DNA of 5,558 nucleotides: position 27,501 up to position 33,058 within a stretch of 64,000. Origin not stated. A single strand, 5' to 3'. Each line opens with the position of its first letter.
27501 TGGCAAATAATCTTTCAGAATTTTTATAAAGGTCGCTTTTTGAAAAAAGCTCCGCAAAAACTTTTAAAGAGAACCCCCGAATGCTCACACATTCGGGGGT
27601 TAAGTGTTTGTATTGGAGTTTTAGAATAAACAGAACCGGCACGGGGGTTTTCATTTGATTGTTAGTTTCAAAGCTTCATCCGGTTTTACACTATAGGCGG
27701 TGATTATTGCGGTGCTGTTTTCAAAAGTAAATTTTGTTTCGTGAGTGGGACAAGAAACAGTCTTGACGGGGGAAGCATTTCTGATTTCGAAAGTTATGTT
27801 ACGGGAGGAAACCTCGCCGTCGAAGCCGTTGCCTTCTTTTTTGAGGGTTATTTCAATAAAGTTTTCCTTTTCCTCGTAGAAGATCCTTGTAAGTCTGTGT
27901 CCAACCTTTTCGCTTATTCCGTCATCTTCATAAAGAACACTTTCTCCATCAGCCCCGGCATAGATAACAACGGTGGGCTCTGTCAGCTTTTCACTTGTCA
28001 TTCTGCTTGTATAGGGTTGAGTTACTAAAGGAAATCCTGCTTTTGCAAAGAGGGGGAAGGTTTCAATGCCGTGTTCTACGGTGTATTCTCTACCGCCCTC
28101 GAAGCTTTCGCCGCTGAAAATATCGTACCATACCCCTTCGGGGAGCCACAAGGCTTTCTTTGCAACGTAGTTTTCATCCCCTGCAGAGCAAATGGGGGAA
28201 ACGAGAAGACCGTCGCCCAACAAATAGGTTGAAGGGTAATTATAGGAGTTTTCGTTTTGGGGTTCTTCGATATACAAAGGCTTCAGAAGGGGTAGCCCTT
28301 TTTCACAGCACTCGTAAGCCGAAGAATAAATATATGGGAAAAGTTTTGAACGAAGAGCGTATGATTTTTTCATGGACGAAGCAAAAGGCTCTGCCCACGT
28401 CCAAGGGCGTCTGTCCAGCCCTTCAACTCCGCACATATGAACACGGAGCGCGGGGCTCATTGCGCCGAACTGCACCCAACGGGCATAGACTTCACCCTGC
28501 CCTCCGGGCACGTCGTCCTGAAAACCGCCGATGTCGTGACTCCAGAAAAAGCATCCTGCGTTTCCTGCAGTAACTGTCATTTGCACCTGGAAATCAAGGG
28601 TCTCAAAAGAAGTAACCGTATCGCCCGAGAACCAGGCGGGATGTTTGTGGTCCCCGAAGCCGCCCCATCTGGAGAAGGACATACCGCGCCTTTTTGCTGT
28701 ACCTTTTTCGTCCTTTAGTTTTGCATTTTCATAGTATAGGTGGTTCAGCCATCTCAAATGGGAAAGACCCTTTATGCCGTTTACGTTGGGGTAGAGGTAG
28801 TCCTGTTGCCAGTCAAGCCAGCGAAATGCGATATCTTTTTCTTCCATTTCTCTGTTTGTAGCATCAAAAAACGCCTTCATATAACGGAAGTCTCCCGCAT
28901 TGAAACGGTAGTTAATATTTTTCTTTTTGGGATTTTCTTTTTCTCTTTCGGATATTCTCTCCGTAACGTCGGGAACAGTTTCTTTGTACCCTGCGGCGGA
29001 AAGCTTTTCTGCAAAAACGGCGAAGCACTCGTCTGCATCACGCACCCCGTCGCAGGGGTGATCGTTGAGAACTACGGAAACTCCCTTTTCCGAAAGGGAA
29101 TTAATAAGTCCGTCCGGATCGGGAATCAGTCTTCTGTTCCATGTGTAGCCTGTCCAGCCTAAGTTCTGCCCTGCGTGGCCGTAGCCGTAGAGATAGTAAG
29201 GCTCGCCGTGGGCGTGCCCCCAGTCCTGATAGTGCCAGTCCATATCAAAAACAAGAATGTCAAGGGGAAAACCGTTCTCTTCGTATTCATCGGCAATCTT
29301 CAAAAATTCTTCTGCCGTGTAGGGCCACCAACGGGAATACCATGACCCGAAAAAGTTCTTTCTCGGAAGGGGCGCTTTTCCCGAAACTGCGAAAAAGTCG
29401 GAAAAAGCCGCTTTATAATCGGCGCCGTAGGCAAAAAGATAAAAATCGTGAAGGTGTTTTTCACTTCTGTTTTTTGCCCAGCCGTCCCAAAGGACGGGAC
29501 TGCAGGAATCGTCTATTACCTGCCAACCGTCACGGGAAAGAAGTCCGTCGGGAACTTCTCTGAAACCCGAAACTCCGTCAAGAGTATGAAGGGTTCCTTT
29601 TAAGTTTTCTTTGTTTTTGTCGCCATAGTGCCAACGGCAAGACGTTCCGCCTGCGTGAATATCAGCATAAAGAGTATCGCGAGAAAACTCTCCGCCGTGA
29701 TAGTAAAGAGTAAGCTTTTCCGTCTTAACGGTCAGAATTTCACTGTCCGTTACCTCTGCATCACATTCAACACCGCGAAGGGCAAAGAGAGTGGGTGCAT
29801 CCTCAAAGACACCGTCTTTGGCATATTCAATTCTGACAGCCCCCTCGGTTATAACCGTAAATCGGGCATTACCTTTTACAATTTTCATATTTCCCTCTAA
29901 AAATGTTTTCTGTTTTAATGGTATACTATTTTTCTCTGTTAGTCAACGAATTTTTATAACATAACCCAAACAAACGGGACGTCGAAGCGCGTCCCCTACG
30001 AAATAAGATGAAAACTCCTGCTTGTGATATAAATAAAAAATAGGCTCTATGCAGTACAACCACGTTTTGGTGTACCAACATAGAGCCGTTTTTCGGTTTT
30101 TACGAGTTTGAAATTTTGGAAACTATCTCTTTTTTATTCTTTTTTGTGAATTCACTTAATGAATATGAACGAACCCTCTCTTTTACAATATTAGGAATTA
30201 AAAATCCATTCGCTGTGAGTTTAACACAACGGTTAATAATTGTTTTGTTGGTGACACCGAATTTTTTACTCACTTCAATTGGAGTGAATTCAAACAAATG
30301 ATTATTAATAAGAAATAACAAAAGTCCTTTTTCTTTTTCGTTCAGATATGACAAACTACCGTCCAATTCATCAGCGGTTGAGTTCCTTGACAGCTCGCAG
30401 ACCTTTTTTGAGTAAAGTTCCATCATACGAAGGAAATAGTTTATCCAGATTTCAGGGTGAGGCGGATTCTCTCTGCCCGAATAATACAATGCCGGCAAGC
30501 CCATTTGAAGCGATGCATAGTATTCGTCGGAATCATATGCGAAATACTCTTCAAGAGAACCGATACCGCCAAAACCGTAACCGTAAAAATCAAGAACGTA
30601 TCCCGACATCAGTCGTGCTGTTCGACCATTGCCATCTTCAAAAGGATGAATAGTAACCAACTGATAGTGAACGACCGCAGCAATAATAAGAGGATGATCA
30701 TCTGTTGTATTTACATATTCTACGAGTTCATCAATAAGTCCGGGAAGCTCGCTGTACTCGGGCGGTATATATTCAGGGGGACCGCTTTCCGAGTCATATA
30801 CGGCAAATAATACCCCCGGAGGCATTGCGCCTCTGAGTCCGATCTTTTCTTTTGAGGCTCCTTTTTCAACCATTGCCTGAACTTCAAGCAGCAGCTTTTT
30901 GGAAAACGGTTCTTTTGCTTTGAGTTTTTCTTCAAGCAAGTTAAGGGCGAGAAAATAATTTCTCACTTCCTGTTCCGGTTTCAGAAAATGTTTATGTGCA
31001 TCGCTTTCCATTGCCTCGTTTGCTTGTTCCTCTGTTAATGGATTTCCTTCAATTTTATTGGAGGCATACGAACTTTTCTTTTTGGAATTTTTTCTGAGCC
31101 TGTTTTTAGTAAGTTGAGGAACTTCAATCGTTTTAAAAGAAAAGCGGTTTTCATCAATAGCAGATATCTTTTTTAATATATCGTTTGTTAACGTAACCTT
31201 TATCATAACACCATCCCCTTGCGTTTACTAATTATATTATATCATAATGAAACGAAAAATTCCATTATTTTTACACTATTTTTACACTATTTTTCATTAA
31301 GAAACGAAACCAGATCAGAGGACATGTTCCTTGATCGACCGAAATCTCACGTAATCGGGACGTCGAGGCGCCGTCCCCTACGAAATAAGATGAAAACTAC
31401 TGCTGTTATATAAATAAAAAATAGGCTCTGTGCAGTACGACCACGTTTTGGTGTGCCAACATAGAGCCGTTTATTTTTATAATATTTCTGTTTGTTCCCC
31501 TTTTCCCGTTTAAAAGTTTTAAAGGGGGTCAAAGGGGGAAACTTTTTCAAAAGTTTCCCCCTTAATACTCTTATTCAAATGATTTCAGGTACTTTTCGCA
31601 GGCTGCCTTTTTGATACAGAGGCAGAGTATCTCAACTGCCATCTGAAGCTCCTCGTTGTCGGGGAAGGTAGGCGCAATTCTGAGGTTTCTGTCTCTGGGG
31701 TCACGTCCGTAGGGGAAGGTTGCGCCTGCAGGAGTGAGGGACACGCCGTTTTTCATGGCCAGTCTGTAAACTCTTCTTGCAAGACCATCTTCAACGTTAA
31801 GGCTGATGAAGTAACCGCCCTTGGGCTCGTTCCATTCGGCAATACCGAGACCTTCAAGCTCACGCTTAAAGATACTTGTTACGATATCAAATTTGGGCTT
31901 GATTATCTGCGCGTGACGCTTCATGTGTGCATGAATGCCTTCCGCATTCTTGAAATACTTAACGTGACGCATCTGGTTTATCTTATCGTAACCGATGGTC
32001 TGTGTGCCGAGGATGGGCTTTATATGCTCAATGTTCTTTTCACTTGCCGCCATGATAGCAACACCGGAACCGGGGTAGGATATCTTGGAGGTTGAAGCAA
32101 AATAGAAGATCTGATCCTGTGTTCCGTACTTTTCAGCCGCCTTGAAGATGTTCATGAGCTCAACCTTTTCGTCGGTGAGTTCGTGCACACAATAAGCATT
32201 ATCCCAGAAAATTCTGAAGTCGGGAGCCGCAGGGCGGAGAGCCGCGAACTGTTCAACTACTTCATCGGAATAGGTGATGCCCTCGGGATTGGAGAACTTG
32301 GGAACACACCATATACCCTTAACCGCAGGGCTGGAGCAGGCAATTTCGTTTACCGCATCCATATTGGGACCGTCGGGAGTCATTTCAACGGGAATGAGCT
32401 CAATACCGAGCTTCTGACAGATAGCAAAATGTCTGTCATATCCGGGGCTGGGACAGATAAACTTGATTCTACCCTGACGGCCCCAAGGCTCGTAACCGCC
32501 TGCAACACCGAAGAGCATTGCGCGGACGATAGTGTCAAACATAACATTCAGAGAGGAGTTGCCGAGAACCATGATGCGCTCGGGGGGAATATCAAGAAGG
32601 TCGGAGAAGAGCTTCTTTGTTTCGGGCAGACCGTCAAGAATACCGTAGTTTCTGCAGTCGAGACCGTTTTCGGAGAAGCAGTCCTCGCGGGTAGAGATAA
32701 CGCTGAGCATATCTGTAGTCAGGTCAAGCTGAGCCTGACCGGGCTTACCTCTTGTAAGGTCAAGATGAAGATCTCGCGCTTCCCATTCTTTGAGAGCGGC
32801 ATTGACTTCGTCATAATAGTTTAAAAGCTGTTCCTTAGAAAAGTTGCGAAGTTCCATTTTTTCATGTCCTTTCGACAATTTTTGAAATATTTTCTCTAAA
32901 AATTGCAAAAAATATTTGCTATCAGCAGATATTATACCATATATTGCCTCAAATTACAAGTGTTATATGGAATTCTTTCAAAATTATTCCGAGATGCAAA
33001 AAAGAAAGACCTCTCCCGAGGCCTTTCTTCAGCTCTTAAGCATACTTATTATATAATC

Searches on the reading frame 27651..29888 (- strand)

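Call 60: search_protein_families(library=pfam, proteins=[window:27651-29888:-], max_evalue=0.001)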
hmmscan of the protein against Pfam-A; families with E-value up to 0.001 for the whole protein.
window:27651-29888:- (745 aa): 3 families
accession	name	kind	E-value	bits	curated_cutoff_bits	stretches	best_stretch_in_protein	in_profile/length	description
PF01055.32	Glyco_hydro_31_2nd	-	1.5e-49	169.5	23.5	1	173-522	2-327/328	Glycosyl hydrolases family 31 TIM-barrel domain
PF21365.3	Glyco_hydro_31_3rd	-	3.5e-17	63.1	24.4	1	531-618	1-84/87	Glycosyl hydrolase family 31 C-terminal domain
PF17137.9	DUF5110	-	5.5e-07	30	27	1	639-704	3-70/71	Domain of unknown function (DUF5110)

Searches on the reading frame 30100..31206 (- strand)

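Call 76: search_protein_families(library=pfam, proteins=[window:30100-31206:-], max_evalue=0.001)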
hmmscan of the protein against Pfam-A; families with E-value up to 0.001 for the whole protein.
window:30100-31206:- (368 aa): 1 family
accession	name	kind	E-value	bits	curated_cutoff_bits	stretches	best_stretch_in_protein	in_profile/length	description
PF02661.23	Fic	-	6e-17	62.7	24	1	140-203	27-91/93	Fic/DOC family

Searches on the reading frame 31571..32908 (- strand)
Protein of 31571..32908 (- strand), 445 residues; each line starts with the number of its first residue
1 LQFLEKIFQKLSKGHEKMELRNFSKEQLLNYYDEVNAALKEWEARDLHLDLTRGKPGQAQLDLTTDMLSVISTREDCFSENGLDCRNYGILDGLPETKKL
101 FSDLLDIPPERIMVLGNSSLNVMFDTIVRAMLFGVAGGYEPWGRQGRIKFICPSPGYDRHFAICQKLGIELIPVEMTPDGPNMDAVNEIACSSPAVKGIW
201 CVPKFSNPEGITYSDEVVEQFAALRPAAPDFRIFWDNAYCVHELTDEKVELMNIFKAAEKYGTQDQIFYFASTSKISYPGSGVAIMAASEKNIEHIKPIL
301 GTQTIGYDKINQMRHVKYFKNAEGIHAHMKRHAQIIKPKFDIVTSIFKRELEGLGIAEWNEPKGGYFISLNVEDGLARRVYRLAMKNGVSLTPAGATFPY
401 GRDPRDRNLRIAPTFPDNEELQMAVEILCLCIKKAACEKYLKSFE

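Call 76: search_protein_families(library=pfam, proteins=[window:31571-32908:-], max_evalue=0.001)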
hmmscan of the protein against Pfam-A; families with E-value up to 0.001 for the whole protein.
window:31571-32908:- (445 aa): 2 families
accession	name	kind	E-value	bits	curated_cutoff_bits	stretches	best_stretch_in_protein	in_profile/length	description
PF12897.13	Asp_aminotransf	-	6.7e-164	546.1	27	1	24-440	2-417/421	Aspartate amino-transferase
PF00155.27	Aminotran_1_2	-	1.3e-06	28.3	19.7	1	149-427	93-360/361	Aminotransferase class I and II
